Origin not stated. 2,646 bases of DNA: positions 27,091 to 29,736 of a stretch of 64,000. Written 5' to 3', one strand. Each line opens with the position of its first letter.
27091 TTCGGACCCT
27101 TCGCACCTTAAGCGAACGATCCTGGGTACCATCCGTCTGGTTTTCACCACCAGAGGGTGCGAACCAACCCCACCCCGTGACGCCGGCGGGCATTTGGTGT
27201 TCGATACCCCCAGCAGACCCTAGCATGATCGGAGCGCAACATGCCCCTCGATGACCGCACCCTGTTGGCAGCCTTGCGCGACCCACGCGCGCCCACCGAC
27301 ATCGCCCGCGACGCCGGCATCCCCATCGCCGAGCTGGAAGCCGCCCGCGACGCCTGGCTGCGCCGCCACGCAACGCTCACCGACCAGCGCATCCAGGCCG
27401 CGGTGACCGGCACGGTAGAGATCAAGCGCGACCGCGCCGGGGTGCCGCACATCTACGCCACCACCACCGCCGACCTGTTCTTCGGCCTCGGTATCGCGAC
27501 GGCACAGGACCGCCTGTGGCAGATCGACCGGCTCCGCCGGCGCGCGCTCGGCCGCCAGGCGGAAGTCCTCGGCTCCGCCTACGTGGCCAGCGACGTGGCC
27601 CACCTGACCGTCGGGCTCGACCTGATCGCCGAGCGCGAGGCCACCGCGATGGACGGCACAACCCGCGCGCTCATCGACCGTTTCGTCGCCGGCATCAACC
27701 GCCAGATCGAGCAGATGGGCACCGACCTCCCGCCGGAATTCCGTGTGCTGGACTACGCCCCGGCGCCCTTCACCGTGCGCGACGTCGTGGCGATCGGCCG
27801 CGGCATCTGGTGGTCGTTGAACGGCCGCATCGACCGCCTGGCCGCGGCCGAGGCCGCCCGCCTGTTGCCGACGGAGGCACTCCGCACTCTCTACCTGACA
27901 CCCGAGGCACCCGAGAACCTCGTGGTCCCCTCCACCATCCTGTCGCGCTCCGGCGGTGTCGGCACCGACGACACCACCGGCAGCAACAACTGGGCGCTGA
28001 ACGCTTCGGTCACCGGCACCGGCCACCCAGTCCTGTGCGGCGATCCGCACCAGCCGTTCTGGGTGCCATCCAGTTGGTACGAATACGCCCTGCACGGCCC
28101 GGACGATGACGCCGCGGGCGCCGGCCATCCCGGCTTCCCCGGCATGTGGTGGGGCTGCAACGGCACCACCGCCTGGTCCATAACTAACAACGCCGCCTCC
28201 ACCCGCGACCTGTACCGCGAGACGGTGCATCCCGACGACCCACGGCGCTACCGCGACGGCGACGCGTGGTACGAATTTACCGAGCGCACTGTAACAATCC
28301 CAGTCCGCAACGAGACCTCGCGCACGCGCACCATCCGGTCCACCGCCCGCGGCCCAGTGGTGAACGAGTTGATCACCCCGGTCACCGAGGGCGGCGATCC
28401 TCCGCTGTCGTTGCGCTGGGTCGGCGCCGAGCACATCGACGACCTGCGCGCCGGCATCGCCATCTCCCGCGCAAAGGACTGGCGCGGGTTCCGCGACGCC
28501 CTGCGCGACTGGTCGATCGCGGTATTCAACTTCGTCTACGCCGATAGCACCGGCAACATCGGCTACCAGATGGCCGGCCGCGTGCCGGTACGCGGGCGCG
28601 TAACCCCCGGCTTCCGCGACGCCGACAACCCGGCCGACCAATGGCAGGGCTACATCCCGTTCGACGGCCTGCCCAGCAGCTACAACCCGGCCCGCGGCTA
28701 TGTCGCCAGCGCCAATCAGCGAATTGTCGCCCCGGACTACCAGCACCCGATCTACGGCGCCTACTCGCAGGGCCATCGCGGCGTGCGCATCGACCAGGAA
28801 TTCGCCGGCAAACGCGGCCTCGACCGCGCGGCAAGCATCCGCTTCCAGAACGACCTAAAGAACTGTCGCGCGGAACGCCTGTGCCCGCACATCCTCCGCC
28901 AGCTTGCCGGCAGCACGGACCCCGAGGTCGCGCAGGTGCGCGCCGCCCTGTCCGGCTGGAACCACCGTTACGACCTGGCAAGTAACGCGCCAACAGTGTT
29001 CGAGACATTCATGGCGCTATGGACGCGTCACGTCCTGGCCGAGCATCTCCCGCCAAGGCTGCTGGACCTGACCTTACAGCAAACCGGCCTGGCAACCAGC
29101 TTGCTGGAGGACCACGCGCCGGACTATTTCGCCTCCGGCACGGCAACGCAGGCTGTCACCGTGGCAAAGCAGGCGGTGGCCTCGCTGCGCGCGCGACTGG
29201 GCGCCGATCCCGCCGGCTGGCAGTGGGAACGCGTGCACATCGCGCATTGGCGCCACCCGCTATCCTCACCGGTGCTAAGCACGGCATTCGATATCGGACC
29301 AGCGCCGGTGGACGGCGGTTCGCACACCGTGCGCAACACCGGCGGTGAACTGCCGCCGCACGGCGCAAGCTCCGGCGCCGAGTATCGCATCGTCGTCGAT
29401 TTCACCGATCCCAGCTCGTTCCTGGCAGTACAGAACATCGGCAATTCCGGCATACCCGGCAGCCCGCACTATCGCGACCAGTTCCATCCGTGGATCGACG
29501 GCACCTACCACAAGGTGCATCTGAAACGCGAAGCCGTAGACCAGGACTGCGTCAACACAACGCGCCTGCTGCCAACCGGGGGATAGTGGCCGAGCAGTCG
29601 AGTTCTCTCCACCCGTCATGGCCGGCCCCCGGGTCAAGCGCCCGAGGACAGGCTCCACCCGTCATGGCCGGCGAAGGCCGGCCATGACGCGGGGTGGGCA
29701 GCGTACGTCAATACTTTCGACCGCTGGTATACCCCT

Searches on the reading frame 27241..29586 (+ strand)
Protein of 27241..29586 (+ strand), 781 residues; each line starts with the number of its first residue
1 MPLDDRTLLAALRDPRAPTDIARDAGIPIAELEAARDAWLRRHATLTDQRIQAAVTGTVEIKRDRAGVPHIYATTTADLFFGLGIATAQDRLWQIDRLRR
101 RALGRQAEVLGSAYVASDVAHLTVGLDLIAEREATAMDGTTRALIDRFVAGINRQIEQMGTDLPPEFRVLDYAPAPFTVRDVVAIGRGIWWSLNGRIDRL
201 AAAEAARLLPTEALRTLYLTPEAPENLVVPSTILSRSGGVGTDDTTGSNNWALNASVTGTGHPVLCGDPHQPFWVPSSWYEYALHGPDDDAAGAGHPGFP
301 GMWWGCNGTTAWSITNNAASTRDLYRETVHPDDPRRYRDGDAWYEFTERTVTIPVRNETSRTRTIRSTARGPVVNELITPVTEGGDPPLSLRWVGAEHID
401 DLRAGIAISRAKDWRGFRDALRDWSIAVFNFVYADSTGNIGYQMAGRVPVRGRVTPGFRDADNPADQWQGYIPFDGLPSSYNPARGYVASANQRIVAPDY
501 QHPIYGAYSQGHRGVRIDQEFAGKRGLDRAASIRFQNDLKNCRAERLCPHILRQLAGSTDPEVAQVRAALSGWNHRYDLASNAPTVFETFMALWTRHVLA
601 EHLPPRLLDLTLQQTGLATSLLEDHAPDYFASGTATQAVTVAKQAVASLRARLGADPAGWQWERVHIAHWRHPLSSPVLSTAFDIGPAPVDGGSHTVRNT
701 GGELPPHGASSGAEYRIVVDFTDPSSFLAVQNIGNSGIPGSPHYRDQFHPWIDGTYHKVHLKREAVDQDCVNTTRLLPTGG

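Call 47: search_protein_families(library=pfam, proteins=[window:27241-29586:+], max_evalue=0.0001)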
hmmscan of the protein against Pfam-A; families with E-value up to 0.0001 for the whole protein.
window:27241-29586:+ (781 aa): 1 family
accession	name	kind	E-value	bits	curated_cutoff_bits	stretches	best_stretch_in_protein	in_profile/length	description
PF01804.23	Penicil_amidase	-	6.5e-186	620.7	21.3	1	58-767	1-674/675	Penicillin amidase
